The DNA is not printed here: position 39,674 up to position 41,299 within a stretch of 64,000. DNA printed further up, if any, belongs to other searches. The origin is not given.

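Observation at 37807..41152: Translationally coupled CHAT protease - unknown protein - LCAT-like lipase operon: candidate undescribed protease-gated membrane-effector (conflict/defence-like) system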

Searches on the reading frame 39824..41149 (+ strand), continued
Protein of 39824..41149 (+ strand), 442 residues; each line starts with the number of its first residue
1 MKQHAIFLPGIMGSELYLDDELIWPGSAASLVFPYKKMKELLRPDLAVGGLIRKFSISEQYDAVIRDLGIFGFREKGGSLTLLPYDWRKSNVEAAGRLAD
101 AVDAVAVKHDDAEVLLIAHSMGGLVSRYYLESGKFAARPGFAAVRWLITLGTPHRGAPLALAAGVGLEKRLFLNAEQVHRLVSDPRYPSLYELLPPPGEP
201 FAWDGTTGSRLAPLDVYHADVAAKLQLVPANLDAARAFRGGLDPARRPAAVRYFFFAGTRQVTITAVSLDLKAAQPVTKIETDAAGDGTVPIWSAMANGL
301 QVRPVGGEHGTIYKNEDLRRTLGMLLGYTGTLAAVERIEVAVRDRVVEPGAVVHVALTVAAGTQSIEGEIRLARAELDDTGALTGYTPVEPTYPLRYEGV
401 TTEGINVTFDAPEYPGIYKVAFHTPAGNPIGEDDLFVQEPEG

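Call 23: find_related_loci(query=A2, collection=genome_contigs, flank=10000)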
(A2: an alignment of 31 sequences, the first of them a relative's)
Query A2 (442 aa) in genome_contigs; peptide patterns used: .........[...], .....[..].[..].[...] (x = any residue, [..] = any of these).
281 stretches matched a pattern; 186 encode a relative of the query (tblastn E <= 1e-3); the best 80 are kept; 80 distinct loci.
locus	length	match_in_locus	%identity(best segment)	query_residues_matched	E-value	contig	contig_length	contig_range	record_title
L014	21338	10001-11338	57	1-440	1e-161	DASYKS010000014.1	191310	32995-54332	MAG TPA_asm: Thermoanaerobaculia bacterium isolate SMAG_U4328 k141_1685343, whole genome shotgun sequence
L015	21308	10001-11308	56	5-440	7e-158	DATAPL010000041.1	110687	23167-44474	MAG TPA_asm: Terriglobales bacterium isolate SMAG_U5440 k141_5684520, whole genome shotgun sequence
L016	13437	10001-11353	55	1-440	3e-152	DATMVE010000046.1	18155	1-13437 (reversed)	MAG TPA_asm: Pyrinomonadaceae bacterium isolate SMAG_U13060 k141_15709, whole genome shotgun sequence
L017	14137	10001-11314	55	1-440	6e-152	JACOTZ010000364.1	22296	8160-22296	MAG: Acidobacteria bacterium isolate NC_groundwater_57_Pr7_S-0.65um_64_45 FFV18_Sp65_scaffold_405954, whole genome shotg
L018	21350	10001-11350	53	1-439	2e-145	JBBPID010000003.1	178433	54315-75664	MAG: Acidobacteriota bacterium isolate BPF5-02-03_bin_1 NODE_3_length_178433_cov_9.942611, whole genome shotgun sequence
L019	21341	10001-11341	53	1-439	2e-144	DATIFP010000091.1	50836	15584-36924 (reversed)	MAG TPA_asm: Blastocatellia bacterium isolate SMAG_U16398 k141_642411, whole genome shotgun sequence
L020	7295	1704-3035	55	1-438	4e-143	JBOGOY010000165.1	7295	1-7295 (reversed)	MAG: Pyrinomonadaceae bacterium isolate SD8039_metabat2.bin.3 NODE_474_length_7295_cov_0.876535, whole genome shotgun se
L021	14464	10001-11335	52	5-439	3e-139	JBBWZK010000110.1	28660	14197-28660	MAG: Blastocatellia bacterium isolate Holy_42 scaffold_2196043, whole genome shotgun sequence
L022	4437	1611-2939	51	1-438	2e-141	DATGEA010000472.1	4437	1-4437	MAG TPA_asm: Nitrospira sp. isolate SMAG_U9690 k141_352390, whole genome shotgun sequence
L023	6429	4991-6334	53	1-439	4e-138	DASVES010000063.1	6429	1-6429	MAG TPA_asm: Pyrinomonadaceae bacterium isolate SMAG_U2068 k141_930448, whole genome shotgun sequence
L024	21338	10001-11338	51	1-440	8e-136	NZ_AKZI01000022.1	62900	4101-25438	Rhodovulum sp. PH10 contig22, whole genome shotgun sequence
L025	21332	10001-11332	51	1-438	8e-134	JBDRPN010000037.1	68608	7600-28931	MAG: Pseudomonadota bacterium isolate MEGAHIT-group-2.120 k141_615394, whole genome shotgun sequence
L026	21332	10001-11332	49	1-438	7e-133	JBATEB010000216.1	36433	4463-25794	MAG: Burkholderiales bacterium isolate MFD10090_ilm_asm_bin12 k127_145134, whole genome shotgun sequence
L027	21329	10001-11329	50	1-439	4e-132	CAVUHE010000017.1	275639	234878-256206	MAG: uncultured Alphaproteobacteria bacterium isolate MFD02134.bin.1.8 genome assembly, contig: contig_30715, whole geno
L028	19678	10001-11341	48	1-438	9e-132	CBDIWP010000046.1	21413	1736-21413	uncultured bacterium isolate sfNOB_N2 genome assembly, contig: k127_404183, whole genome shotgun sequence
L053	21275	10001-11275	37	1-428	4e-73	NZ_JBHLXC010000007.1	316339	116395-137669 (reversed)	Pseudochelatococcus lubricantis strain CCM 8528 platanus_K_default_7, whole genome shotgun sequence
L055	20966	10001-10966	40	1-327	4e-72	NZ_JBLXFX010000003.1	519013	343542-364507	MAG: Salipiger sp. isolate ET04-02 T04maxbin_out.002RE.5K@3, whole genome shotgun sequence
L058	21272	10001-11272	35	1-420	8e-71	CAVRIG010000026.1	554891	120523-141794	MAG: uncultured Alphaproteobacteria bacterium isolate MFD05684.bin.2.250 genome assembly, contig: contig_94422, whole ge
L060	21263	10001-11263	37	6-420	4e-70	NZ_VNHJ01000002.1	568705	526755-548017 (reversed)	Oceanicella actignis strain DSM 22673 LY05DRAFT_scaffold00002.2, whole genome shotgun sequence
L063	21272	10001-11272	34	6-433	9e-68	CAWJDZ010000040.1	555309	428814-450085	MAG: uncultured Alphaproteobacteria bacterium isolate MFD04850.bin.2.297 genome assembly, contig: contig_99849, whole ge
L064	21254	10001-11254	35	1-422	2e-65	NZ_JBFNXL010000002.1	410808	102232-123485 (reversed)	Shinella sp. S4-D37 000002F, whole genome shotgun sequence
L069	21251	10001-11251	32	6-422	6e-64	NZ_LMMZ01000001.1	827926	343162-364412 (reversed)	Methylobacterium sp. Leaf104 contig_1, whole genome shotgun sequence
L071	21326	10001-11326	34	1-431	1e-63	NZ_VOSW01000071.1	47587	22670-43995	Paraburkholderia madseniana strain RP11 NODE_71_length_47587_cov_7.808344, whole genome shotgun sequence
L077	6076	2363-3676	32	6-435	1e-58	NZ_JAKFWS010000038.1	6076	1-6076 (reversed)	MAG: Methylocystis sp. isolate ND1_Bin_1_1 ND1_0003173, whole genome shotgun sequence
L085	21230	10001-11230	29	6-422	5e-47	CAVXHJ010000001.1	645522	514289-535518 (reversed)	MAG: uncultured Alphaproteobacteria bacterium isolate MFD04463.bin.2.201 genome assembly, contig: contig_11397, whole ge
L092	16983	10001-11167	33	1-374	1e-40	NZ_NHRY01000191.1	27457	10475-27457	Rhodopila globiformis strain DSM 161 scaffold0191, whole genome shotgun sequence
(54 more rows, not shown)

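Call 41: search_protein_families(library=pfam, proteins=[L053:11335-13056:+, L053:13061-14212:+, L069:11316-12437:+, L063:8942-9964:+, L055:13197-14960:+], max_evalue=0.01)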
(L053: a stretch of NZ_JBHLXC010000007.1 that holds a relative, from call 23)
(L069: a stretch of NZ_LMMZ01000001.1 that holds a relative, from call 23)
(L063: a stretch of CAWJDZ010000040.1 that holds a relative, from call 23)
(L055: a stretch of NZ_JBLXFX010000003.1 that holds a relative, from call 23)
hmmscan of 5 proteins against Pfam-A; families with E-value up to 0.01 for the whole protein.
L053:11335-13056:+ (574 aa): 0 families

L053:13061-14212:+ (384 aa): 2 families
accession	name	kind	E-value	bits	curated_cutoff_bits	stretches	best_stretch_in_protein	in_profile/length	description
PF00753.33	Lactamase_B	-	1.1e-06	29.2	22.7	1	55-116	33-91/196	Metallo-beta-lactamase superfamily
PF12706.13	Lactamase_B_2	-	2.5e-05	24.4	27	1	60-123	22-82/200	Beta-lactamase superfamily domain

L069:11316-12437:+ (374 aa): 1 family
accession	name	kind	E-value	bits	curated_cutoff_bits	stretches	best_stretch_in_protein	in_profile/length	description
PF25819.1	Nal1_C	-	0.0042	16.7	26.1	0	297-346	181-230/268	Nal1 C-terminal domain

L063:8942-9964:+ (341 aa): 0 families

L055:13197-14960:+ (588 aa): 2 families
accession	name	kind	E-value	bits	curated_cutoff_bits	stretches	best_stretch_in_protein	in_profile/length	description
PF13365.12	Trypsin_2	-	3.5e-11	44.5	27.6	1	379-548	1-144/144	Trypsin-like peptidase domain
PF20308.4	TPR-S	-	8.5e-10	39.6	27.6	1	93-204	2-101/102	Tetratricopeptide Repeats-Sensor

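Call 42: search_protein_families(library=padloc, proteins=[L053:11335-13056:+, L053:13061-14212:+, L069:11316-12437:+, L053:9908-11308:+, L069:9932-11308:+], max_evalue=0.01)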
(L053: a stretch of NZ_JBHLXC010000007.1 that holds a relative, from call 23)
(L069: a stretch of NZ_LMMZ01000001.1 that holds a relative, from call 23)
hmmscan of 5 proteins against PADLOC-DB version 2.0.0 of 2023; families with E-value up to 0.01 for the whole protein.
L053:11335-13056:+ (574 aa): 0 families

L053:13061-14212:+ (384 aa): 8 families
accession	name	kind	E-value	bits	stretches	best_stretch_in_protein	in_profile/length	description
PDLC03854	LmuA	-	3.4e-18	63.9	2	4-108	3-97/345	-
PDLC03805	RTasMBL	-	1.4e-08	32.3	2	14-87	11-66/322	DRT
PDLC02158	Avs1a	-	9.8e-08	29.6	1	262-325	251-318/392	-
PDLC04675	PDC-M48B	-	3.2e-06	24.6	0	33-85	26-75/291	-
PDLC04676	PDC-M48B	-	7.4e-06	23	1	263-341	213-299/357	-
PDLC04674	PDC-M48B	-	5.3e-05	20.7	1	264-320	141-201/270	-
PDLC04673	PDC-M48B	-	8.1e-05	20.1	0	54-94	37-77/296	-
PDLC04677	PDC-M48B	-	0.00075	16.9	0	264-316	213-267/339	-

L069:11316-12437:+ (374 aa): 0 families

L053:9908-11308:+ (467 aa): 0 families

L069:9932-11308:+ (459 aa): 0 families

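Call 43: predict_structure(alignment_id=A2)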
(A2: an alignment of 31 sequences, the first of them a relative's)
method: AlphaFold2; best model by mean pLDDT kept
length: 442 residues; sequences in the alignment: 31
mean_pLDDT: 88.9   pTM: 0.90
mean pLDDT of the five models: 88.9, 88.1, 85.9, 82.8, 80.2
residues with pLDDT >= 90: 269; 70-90: 150; 50-70: 23; < 50: 0
segments of 3 or more residues with pLDDT < 50: none
pLDDT, mean of each block of 10 residues (from residue 1): 92 94 87 89 96 78 88 90 97 98 91 93 96 97 95 89 93 92 97 94 80 91 96 97 93 84 90 91 82 76 62 74 85 71 88 88 89 89 90 92 88 93 92 90 72
secondary structure, 60 per line:
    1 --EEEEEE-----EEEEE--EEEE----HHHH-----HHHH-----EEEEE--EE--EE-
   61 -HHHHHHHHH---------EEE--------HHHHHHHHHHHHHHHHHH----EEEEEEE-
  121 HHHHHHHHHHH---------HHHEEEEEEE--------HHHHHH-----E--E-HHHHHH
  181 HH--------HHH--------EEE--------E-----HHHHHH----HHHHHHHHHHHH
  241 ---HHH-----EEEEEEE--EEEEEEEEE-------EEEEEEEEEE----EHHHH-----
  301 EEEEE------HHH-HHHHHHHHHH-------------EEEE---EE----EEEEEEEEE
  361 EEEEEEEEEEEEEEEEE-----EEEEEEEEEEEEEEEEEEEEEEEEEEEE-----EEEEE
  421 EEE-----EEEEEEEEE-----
elements in order: E3-8 E14-18 E21-24 H29-32 H38-41 E47-51 H62-70 E80-82 H91-108 E113-119 H121-131 E144-150 H159-164 H175-182 E202-204 H219-224 H229-240 E252-258 E261-269 E277-286 H292-295 E301-305 H316-325 E339-342 E352-377 E383-410 E416-423 E429-437

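Call 47: fold_search(model_id=the predicted structure, library=pdb)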
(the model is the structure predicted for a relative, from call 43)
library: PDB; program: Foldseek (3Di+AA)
matches with E <= 10: 1941; with E <= 0.001: 203
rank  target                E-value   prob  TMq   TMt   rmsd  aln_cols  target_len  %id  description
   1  4x92                  2.7e-15  1.00  0.54  0.62   6.6       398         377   18  Crystal structure of Lysosomal Phospholipase A2-S165A (released 2015-03-11)
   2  4x90_A                4.0e-15  1.00  0.53  0.61   6.6       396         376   19  Crystal structure of Lysosomal Phospholipase A2 (released 2015-03-11)
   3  4x97_A                4.8e-15  1.00  0.54  0.62   6.6       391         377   18  Crystal structure of Lysosomal Phospholipase A2 in complex with methyl arachidonyl fluorophosphonate (MAFP) (released 2015-03-11)
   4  4x95_A                7.6e-15  1.00  0.54  0.63   6.6       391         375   19  Crystal structure of fully glycosylated Lysosomal Phospholipase A2 in complex with methyl arachidonyl fluorophosphonat (released 2015-03-25)
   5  4x96_A                8.3e-13  1.00  0.50  0.58   7.2       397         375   18  Low resolution crystal structure of Lecithin:Cholesterol Acyltransferase (LCAT; residues 21-397) (released 2015-03-25)
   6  5txf_A                2.8e-12  1.00  0.51  0.58   6.9       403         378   17  Crystal structure of Lecithin:cholesterol acyltransferase (LCAT) in a closed conformation (released 2017-10-25)
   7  4xx1_A                6.0e-12  1.00  0.51  0.59   7.2       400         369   18  Low resolution structure of LCAT in complex with Fab1 (released 2015-07-29)
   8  6mvd_A                8.0e-12  1.00  0.52  0.60   6.8       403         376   16  Crystal structure of Lecithin:cholesterol acyltransferase (LCAT) in complex with isopropyl dodec-11-enylfluorophosphon (released 2018-12-05)
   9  6mvd_B                3.2e-11  1.00  0.50  0.59   6.8       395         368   15  Crystal structure of Lecithin:cholesterol acyltransferase (LCAT) in complex with isopropyl dodec-11-enylfluorophosphon (released 2018-12-05)
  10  4xx1_J                3.8e-11  1.00  0.49  0.59   7.5       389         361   16  Low resolution structure of LCAT in complex with Fab1 (released 2015-07-29)
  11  5bv7_A                4.5e-11  1.00  0.50  0.57   7.7       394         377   16  Crystal structure of human LCAT (L4F, N5D) in complex with Fab of an agonistic antibody (released 2015-12-16)
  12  6wpx_B                6.1e-11  1.00  0.37  0.36  16.1       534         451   14  Crystal structure of Bacillus licheniformis lipase BlEst2 in propetide form (released 2021-06-09)
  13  4xwg_A                6.4e-11  1.00  0.50  0.58   7.5       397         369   17  Crystal Structure of LCAT (C31Y) in complex with Fab1 (released 2015-07-29)
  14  4r1d_A                1.1e-10  1.00  0.52  0.46   7.2       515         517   15  The crystal structure of Tle4-Tli4 complex (released 2014-12-17)
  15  6cl4                  2.4e-07  1.00  0.33  0.48  11.8       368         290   14  LipC12 - Lipase from metagenomics (released 2019-03-13)
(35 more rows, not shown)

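Call 65: search_protein_families(library=pfam, proteins=[L055:11354-13252:+, L064:11335-13290:+, L060:3317-6457:+, L060:6465-9989:+, L071:11646-12857:+, L071:13964-17917:+, L058:8265-9941:+, L077:615-2315:+, L092:11644-13611:+, L085:11531-13060:+], max_evalue=0.001)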
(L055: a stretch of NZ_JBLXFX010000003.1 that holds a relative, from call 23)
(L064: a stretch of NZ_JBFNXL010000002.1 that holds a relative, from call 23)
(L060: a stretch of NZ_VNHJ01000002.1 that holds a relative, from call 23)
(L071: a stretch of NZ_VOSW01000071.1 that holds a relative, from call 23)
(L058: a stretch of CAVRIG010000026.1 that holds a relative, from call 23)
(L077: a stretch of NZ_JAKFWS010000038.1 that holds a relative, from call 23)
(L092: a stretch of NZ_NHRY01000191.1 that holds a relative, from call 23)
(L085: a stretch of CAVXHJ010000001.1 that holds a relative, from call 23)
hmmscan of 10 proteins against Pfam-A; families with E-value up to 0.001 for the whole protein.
L055:11354-13252:+ (633 aa): 4 families
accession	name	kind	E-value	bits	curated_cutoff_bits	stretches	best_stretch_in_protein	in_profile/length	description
PF01223.29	Endonuclease_NS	-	8.6e-48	163.3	23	1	382-594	14-217/223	DNA/RNA non-specific endonuclease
PF13365.12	Trypsin_2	-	1.3e-18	68.6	27.6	1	128-300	1-144/144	Trypsin-like peptidase domain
PF00089.32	Trypsin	-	1.2e-08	35.5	20.6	1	129-310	28-204/220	Trypsin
PF10459.15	Peptidase_S46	-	0.00091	18.4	22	0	263-305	613-654/698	Peptidase S46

L064:11335-13290:+ (652 aa): 3 families
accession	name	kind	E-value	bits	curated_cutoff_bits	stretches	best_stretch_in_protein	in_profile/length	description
PF01223.29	Endonuclease_NS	-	8.6e-44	150.3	23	1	402-616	16-220/223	DNA/RNA non-specific endonuclease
PF13365.12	Trypsin_2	-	7.5e-16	59.6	27.6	1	144-318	1-144/144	Trypsin-like peptidase domain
PF00089.32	Trypsin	-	1.6e-05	25.2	20.6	1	144-335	27-213/220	Trypsin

L060:3317-6457:+ (1047 aa): 3 families
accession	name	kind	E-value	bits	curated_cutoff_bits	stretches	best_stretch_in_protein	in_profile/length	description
PF13365.12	Trypsin_2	-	4.5e-09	37.6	27.6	1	551-729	1-144/144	Trypsin-like peptidase domain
PF13191.12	AAA_16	-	2e-08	35.4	32.6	1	803-925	19-147/167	AAA ATPase domain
PF13401.12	AAA_22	-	4.4e-05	24.3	27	1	808-858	4-45/130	AAA domain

L060:6465-9989:+ (1175 aa): 4 families
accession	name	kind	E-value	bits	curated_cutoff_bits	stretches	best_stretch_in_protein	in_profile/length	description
PF13191.12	AAA_16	-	1.1e-08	36.2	32.6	1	282-454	3-143/167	AAA ATPase domain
PF13401.12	AAA_22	-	0.00013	22.8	27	1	308-403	7-97/130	AAA domain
PF05729.18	NACHT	-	0.00017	21.9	26.7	0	309-333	3-27/167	NACHT domain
PF20703.3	nSTAND1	-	0.00018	21.7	27.1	1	278-531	13-213/379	Novel STAND NTPase 1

L071:11646-12857:+ (404 aa): 2 families
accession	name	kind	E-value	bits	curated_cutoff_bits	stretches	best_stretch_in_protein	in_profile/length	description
PF13365.12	Trypsin_2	-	1.8e-16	61.6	27.6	1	179-362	1-144/144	Trypsin-like peptidase domain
PF19955.5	EAD1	-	1.2e-08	35.7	24.2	1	36-118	5-89/90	Effector-associated domain 1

L071:13964-17917:+ (1318 aa): 7 families
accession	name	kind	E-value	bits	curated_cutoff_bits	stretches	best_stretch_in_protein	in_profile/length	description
PF19955.5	EAD1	-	1.6e-12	48.1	24.2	1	977-1062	2-89/90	Effector-associated domain 1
PF13365.12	Trypsin_2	-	2.7e-09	38.3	27.6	1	1114-1268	1-138/144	Trypsin-like peptidase domain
PF13191.12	AAA_16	-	4e-07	31.1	32.6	1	246-388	25-154/167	AAA ATPase domain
PF20703.3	nSTAND1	-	1.9e-06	28.2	27.1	1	238-417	33-167/379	Novel STAND NTPase 1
PF24883.2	NPHP3_N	-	1.2e-05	26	24.8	1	243-410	20-164/164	Nephrocystin 3, N-terminal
PF13401.12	AAA_22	-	8.4e-05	23.3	27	0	248-410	8-123/130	AAA domain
PF00931.28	NB-ARC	-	0.00041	20.1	23.5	0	232-269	5-42/248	NB-ARC domain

L058:8265-9941:+ (559 aa): 4 families
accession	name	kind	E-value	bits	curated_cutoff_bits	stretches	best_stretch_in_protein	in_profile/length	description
PF13365.12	Trypsin_2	-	4.4e-16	60.4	27.6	1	358-511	10-144/144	Trypsin-like peptidase domain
PF20308.4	TPR-S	-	1e-12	48.9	27.6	1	52-165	4-102/102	Tetratricopeptide Repeats-Sensor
PF13281.12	MAP3K_TRAF_bd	-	1e-05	25.2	24.1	1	65-169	171-268/371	MAP3K TRAFs-binding domain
PF14559.12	TPR_19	-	0.0005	20.8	25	0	64-94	21-51/68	Tetratricopeptide repeat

L077:615-2315:+ (567 aa): 3 families
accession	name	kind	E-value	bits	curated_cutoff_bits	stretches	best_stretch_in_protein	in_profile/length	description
PF13365.12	Trypsin_2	-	6.4e-19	69.6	27.6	1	351-518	1-144/144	Trypsin-like peptidase domain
PF20308.4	TPR-S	-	5.1e-10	40.3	27.6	1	79-178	14-101/102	Tetratricopeptide Repeats-Sensor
PF00089.32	Trypsin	-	0.00074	19.8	20.6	0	368-523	34-199/220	Trypsin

L092:11644-13611:+ (656 aa): 4 families
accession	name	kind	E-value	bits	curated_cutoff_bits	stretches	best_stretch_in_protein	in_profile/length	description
PF07859.19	Abhydrolase_3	-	6.6e-48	163.7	25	1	429-633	2-209/210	alpha/beta hydrolase fold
PF20434.5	BD-FAE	-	1.1e-15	58.2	26.8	1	427-515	15-107/215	BD-FAE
PF00326.27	Peptidase_S9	-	0.00016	21.7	22.6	1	477-651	46-206/213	Prolyl oligopeptidase family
PF01738.24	DLH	-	0.00059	19.9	21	0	581-652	135-208/217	Dienelactone hydrolase family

L085:11531-13060:+ (510 aa): 2 families
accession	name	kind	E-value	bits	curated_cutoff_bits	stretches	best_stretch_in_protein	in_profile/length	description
PF04055.27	Radical_SAM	-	1e-07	32.8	29.5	1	177-313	4-143/166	Radical SAM superfamily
PF02310.24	B12-binding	-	6.5e-06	26.4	32.1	1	34-117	20-112/121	B12 binding domain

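Call 98: find_related_loci(query=A2, collection=viral_contigs, flank=10000)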
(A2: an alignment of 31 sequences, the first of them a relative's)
Query A2 (442 aa) in viral_contigs; peptide patterns used: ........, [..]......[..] (x = any residue, [..] = any of these).
78 stretches matched a pattern; 7 encode a relative of the query (tblastn E <= 1e-3); 7 distinct loci.
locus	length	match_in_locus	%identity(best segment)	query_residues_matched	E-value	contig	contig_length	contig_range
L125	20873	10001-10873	26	3-297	6e-15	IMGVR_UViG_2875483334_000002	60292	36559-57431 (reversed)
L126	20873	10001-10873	27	3-297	8e-15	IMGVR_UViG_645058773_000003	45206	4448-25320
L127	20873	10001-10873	26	3-297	4e-14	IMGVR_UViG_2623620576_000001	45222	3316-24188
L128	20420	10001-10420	26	80-195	2e-7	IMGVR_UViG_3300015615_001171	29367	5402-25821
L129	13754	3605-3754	37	114-165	3e-6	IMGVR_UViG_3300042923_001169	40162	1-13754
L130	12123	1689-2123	30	36-171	1e-6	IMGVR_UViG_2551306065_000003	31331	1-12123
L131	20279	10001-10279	34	98-185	3e-5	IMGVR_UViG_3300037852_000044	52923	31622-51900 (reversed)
